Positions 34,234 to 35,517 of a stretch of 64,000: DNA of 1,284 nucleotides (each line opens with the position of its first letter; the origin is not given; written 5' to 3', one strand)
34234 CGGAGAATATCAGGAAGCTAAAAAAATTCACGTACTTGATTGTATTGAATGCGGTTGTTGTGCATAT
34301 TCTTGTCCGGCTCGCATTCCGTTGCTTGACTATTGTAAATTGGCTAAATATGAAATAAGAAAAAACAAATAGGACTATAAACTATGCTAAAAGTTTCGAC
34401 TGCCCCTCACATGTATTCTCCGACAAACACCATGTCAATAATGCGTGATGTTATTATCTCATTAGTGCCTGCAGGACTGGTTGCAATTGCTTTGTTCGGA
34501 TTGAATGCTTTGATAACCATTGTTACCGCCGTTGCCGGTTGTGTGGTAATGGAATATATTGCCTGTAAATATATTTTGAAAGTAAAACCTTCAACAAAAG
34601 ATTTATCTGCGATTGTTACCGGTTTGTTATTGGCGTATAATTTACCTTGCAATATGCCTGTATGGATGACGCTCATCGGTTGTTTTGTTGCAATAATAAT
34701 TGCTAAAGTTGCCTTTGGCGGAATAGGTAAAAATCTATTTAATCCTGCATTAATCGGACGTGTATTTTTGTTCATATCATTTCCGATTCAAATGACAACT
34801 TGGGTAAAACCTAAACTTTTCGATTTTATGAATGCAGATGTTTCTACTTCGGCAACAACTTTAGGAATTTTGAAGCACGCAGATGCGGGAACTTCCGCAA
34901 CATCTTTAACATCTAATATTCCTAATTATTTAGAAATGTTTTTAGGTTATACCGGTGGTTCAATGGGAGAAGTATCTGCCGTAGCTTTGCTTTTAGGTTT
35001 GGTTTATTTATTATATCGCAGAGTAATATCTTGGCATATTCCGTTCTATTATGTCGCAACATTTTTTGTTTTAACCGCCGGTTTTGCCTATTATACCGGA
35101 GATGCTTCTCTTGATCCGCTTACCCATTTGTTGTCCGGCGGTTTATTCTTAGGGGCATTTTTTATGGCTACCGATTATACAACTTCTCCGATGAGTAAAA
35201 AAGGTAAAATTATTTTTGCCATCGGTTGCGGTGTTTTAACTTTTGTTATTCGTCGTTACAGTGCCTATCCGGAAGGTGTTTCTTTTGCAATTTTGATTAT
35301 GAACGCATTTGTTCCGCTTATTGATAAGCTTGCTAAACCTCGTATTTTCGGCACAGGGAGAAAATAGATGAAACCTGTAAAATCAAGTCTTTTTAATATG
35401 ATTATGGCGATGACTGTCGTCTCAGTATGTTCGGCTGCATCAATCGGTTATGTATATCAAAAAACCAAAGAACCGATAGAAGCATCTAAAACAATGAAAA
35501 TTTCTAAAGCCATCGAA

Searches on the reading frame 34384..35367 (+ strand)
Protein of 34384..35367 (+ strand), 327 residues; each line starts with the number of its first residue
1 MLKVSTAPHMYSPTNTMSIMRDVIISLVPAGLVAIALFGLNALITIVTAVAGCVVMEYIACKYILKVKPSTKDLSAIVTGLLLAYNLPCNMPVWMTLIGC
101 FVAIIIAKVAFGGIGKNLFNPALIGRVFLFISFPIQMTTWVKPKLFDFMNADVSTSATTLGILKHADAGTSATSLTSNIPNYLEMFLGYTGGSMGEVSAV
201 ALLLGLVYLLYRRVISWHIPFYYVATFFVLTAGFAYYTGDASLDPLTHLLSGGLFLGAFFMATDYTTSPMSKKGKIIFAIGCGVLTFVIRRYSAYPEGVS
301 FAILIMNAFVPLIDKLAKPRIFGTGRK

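Call 25: find_encoding_contigs(protein=window:34384-35367:+, flank=10000, max_places=1)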
Protein window:34384-35367:+ (327 aa): 24 contigs read that carry it; 1 place shown.
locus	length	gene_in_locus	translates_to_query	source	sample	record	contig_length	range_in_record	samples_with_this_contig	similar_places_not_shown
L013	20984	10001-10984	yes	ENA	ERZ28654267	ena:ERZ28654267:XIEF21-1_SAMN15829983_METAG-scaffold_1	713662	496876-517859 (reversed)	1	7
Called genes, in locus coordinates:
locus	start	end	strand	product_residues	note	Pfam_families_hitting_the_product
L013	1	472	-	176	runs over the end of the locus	PF02677:QueH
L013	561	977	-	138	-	-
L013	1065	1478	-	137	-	-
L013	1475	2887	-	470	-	-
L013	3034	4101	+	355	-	PF03054:tRNA_Me_trans, PF20259:tRNA_Me_trans_M, PF20258:tRNA_Me_trans_C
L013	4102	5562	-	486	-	PF11412:DsbD_N, PF02683:DsbD_TM, PF13899:Thioredoxin_7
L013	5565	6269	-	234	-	PF01066:CDP-OH_P_transf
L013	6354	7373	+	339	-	PF02424:ApbE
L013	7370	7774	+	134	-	PF04246:RseC_MucC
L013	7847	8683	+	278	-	PF04060:FeS (weak), PF12838:Fer4_7, PF13237:Fer4_10 (weak), PF13187:Fer4_9 (weak), PF14697:Fer4_21 (weak), PF00037:Fer4 (weak), PF12797:Fer4_2 (weak), PF12837:Fer4_6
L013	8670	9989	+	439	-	PF13375:RnfC_N, PF25984:BSH_YknX (weak), PF01512:Complex1_51K, PF10531:SLBB, PF12838:Fer4_7 (weak), PF13237:Fer4_10 (weak)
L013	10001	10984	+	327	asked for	PF03116:NQR2_RnfD_RnfE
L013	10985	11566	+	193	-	PF04205:FMN_bind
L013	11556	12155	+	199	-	PF02508:Rnf-Nqr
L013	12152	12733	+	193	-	PF02508:Rnf-Nqr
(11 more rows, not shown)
